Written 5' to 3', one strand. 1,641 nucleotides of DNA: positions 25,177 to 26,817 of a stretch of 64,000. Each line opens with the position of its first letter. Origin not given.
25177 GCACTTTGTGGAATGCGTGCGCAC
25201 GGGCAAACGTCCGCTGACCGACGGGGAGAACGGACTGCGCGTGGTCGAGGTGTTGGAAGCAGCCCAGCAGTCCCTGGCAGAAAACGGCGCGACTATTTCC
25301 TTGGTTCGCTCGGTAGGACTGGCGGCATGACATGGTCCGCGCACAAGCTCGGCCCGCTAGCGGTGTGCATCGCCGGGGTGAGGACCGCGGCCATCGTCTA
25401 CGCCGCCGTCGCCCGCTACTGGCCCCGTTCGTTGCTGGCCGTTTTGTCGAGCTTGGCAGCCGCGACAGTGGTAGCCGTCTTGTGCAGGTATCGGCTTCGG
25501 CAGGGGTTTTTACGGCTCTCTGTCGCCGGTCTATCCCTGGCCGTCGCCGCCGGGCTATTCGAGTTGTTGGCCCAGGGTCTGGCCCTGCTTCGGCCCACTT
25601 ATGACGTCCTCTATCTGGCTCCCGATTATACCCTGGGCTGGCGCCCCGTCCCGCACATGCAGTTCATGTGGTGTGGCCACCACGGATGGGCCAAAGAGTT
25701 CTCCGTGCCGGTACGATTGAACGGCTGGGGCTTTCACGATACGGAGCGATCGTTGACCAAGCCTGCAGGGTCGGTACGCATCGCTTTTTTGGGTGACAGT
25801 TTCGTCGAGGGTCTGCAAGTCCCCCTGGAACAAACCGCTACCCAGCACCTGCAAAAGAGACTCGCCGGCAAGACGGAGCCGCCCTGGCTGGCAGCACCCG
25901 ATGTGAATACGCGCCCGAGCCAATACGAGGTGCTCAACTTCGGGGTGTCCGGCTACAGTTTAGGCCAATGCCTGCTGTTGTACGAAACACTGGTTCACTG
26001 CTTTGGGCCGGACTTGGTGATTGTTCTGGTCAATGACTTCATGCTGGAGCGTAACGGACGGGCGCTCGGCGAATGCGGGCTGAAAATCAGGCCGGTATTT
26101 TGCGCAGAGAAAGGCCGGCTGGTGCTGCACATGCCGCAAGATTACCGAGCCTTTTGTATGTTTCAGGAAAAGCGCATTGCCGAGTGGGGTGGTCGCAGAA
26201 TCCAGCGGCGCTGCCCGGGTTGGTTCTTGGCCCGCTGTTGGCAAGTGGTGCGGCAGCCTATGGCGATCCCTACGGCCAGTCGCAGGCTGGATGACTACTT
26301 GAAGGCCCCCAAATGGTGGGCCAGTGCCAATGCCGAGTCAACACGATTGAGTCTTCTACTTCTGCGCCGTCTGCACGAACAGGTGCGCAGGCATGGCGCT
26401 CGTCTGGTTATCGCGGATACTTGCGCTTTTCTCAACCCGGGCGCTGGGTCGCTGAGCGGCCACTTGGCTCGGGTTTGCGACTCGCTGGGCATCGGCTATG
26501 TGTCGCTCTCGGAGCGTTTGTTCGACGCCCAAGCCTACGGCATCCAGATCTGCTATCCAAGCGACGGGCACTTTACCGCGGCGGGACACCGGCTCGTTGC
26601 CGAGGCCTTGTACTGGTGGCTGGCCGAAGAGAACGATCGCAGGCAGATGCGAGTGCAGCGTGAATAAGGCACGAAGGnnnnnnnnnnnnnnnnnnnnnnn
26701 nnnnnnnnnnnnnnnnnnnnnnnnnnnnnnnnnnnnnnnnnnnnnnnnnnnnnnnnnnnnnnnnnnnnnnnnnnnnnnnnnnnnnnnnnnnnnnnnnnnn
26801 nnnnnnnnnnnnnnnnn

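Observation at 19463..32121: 12.7-kb nine-gene operon-like locus joins diamino-sugar tailoring enzymes to two GT-C membrane transferases, with no flippase, polymerase, exporter or soluble GT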

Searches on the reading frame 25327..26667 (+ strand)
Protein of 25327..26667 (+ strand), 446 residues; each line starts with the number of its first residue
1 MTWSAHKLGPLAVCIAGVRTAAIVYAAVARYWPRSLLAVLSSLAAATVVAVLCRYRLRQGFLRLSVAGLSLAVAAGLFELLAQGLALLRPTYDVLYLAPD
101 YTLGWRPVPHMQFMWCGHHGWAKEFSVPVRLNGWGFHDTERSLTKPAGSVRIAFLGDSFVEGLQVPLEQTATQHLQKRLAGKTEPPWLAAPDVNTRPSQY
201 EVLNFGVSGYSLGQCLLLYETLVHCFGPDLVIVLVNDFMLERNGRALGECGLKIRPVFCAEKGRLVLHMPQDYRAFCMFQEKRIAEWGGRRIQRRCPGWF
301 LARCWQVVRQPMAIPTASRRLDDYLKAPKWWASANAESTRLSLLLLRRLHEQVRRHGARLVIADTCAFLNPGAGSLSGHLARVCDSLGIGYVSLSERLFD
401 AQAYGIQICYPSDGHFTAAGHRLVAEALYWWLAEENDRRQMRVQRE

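Call 4: search_protein_families(library=pfam, proteins=[window:25327-26667:+], max_evalue=0.01)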
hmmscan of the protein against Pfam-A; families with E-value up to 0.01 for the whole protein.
window:25327-26667:+ (446 aa): 1 family
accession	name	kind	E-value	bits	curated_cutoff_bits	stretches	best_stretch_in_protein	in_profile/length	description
PF13472.12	Lipase_GDSL_2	-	7.1e-08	33.6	32.9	1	154-423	1-178/178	GDSL-like Lipase/Acylhydrolase family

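Call 6: search_protein_families(library=ncbifam, proteins=[window:25327-26667:+], max_evalue=0.001)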
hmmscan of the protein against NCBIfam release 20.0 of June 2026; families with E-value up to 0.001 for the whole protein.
window:25327-26667:+ (446 aa): 0 families

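Call 65: find_homologous_proteins(query=window:25327-26664:+, max_evalue=0.001)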
Query window:25327-26664:+ (446 aa): 84 proteins with E <= 0.001 among 8000 candidates.
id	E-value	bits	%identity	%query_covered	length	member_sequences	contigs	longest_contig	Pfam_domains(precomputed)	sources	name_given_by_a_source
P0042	0.0e+0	1033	100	100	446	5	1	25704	PF13472.13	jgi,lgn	-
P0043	1.3e-62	230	39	82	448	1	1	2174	-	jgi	jgi:hypothetical protein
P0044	1.5e-62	230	33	95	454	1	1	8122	-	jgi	jgi:lysophospholipase L1-like esterase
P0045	4.1e-59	218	40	78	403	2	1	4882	PF13472.13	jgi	-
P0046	2.5e-57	213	38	78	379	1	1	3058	PF13472.13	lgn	-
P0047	6.2e-40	155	32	83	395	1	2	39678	PF13472.13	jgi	jgi:hypothetical protein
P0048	9.4e-39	151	36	79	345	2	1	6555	PF13472.13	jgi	jgi:lysophospholipase L1-like esterase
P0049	3.2e-27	113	34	45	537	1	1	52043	PF13472.13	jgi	jgi:hypothetical protein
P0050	7.4e-21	92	29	75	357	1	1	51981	PF13472.13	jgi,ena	-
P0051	9.6e-21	92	39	37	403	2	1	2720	PF16822.12,PF13472.13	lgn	-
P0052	1.3e-19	88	31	83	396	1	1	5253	PF16822.12,PF13472.13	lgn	-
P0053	3.2e-19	87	33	81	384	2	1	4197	PF13472.13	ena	-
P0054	8.4e-18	82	33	43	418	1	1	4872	PF16822.12,PF13472.13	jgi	jgi:lysophospholipase L1-like esterase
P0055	8.4e-18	82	30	85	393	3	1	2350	PF16822.12,PF13472.13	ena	-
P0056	1.3e-17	82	29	72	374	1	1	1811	PF16822.12,PF13472.13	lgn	-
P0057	1.4e-17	81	31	74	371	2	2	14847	PF16822.12,PF13472.13,PF00657.29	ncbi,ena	-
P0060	7.7e-17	79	39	35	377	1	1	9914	PF16822.12,PF13472.13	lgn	-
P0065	6.8e-16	76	33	44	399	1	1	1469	PF16822.12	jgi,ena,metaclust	metaclust:\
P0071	1.5e-12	65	26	73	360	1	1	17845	PF16822.12,PF13472.13,PF00657.29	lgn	-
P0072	2.0e-12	65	24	75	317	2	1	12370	PF16822.12,PF13472.13,PF00657.29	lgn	-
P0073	2.3e-12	64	37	31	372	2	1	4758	PF16822.12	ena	-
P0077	3.8e-11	60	34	37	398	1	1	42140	PF16822.12,PF13472.13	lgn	-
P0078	5.6e-11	60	28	85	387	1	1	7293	PF16822.12,PF13472.13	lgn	-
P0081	3.9e-10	57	27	73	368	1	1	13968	PF16822.12,PF13472.13,PF00657.29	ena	-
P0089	2.2e-8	51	42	31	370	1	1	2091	PF16822.12,PF13472.13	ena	-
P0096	1.7e-7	48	39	31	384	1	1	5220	PF16822.12,PF13472.13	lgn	-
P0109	2.5e-5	41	26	70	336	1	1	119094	PF16822.12,PF13472.13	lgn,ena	-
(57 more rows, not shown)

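Call 66: find_encoding_contigs(protein=P0044, flank=8000, max_places=2)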
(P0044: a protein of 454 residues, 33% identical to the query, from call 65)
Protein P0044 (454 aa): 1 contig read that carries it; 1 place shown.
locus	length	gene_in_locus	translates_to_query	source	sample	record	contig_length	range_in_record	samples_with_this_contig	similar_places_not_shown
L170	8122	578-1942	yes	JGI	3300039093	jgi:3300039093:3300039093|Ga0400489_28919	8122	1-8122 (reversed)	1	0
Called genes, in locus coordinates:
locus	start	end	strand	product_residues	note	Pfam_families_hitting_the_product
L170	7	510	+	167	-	PF01041:DegT_DnrJ_EryC1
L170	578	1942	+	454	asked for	-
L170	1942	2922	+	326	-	PF00535:Glycos_transf_2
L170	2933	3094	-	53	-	-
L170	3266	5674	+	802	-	PF09586:YfhO (weak)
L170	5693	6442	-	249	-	PF13481:AAA_25, PF06745:ATPase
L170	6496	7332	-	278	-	-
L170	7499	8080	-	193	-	-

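Call 67: find_encoding_contigs(protein=P0047, flank=8000, max_places=2)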
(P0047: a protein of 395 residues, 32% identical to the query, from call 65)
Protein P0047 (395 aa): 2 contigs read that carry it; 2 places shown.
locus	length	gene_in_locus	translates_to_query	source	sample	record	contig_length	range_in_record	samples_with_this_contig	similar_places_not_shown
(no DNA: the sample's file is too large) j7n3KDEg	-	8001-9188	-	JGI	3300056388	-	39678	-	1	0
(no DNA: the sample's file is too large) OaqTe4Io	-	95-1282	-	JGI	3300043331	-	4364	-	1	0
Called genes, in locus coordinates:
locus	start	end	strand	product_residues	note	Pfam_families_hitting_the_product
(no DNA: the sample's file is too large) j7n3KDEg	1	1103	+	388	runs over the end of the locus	-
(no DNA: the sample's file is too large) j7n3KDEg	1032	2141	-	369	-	-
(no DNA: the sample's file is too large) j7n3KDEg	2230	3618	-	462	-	PF01833:TIG, PF17803:Cadherin_4, PF17892:Cadherin_5, PF17963:Big_9, PF00041:fn3 (faint)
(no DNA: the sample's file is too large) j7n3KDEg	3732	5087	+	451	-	-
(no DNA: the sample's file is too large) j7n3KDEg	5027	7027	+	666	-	PF01757:Acyl_transf_3, PF19040:SGNH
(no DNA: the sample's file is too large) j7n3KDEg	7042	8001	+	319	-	PF13489:Methyltransf_23, PF13649:Methyltransf_25, PF13847:Methyltransf_31, PF08241:Methyltransf_11, PF08242:Methyltransf_12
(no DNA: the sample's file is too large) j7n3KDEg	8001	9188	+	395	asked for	PF13472:Lipase_GDSL_2 (weak)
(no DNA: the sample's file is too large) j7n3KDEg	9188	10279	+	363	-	PF13472:Lipase_GDSL_2, PF16822:ALGX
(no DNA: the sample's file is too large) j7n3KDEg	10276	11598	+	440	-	PF09594:GT87 (weak)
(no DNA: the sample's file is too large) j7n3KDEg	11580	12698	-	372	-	-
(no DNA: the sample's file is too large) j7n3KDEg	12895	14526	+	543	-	-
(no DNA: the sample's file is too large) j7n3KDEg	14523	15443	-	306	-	-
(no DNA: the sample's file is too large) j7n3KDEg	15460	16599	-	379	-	-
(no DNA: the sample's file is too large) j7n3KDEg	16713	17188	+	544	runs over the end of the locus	-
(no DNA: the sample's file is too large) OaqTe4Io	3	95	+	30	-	?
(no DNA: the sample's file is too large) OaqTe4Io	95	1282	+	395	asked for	PF13472:Lipase_GDSL_2 (weak)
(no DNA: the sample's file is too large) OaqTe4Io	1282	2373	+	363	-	PF13472:Lipase_GDSL_2, PF16822:ALGX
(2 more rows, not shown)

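Call 70: search_protein_families(library=ncbifam, proteins=[L170:1942-2922:+, L170:7-510:+], max_evalue=0.00001)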
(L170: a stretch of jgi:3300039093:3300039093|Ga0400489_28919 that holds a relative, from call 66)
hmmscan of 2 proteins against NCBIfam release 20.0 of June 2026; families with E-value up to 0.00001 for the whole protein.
L170:1942-2922:+ (326 aa): 11 families
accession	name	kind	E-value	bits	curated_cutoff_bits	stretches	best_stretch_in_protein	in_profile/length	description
NF047588.1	GlcsyltransPgfSStrep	equivalog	1.2e-63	215.2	500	1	20-320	3-304/308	glycosyltransferase PgfS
NF007986.1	PRK10714.1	equivalog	4.1e-49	167.3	529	1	20-324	8-314/316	undecaprenyl-phosphate 4-deoxy-4-formamido-L-arabinose transferase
NF047683.1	TeichurnBiosyTuaG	equivalog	1.1e-12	48.1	400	1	16-119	4-104/252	teichuronic acid biosynthesis protein TuaG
TIGR03937.1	PgaC_IcaA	equivalog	3.3e-11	42.8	422.3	1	9-113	36-137/407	poly-beta-1,6-N-acetyl-D-glucosamine synthase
NF041875.1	EPS_EpsD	equivalog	1.2e-09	38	370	1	20-162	1-140/325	exopolysaccharide biosynthesis glycosyltransferase EpsD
TIGR04283.1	glyco_like_mftF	equivalog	8.1e-09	35.4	182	1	20-154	1-125/221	TIGR04283 family arsenosugar biosynthesis glycosyltransferase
NF007482.0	PRK10073.1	equivalog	1.7e-08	33.8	423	1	15-117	3-101/334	glycosyltransferase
NF038302.1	EPS_HpsE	equivalog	2.8e-08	33.1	300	1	20-104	3-89/307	hormogonium polysaccharide biosynthesis glycosyltransferase HpsE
TIGR04182.1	glyco_TIGR04182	equivalog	5.6e-08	32.5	325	0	240-308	220-287/293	S-layer glycoprotein N-glycosyltransferase AglJ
NF050050.1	ProtGlycPglI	equivalog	3e-07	30.1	500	1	18-134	2-116/306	GalNAc(5)-diNAcBac-PP-undecaprenol beta-1,3-glucosyltransferase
TIGR03965.1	mycofact_glyco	equivalog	3.5e-06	26.2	280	1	14-129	70-182/467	mycofactocin biosynthesis glycosyltransferase MftF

L170:7-510:+ (167 aa): 5 families
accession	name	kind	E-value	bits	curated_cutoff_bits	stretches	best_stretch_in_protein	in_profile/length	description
TIGR03588.1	PseC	equivalog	2e-20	73.1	423.5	1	2-159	237-379/380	UDP-4-amino-4,6-dideoxy-N-acetyl-beta-L-altrosamine transaminase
TIGR04181.1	NHT_00031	hypoth_equivalog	1.4e-18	66.9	420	1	2-105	237-340/359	LegC family aminotransferase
NF008658.2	PRK11658.1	equivalog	7.3e-15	54.5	631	1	3-158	233-375/379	UDP-4-amino-4-deoxy-L-arabinose aminotransferase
NF011936.0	PRK15407.1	equivalog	1.3e-11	43.9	423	1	2-160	288-436/440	lipopolysaccharide biosynthesis protein RfbH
NF008687.0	PRK11706.1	equivalog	4e-09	35.7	375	1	3-158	229-372/375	dTDP-4-amino-4,6-dideoxygalactose transaminase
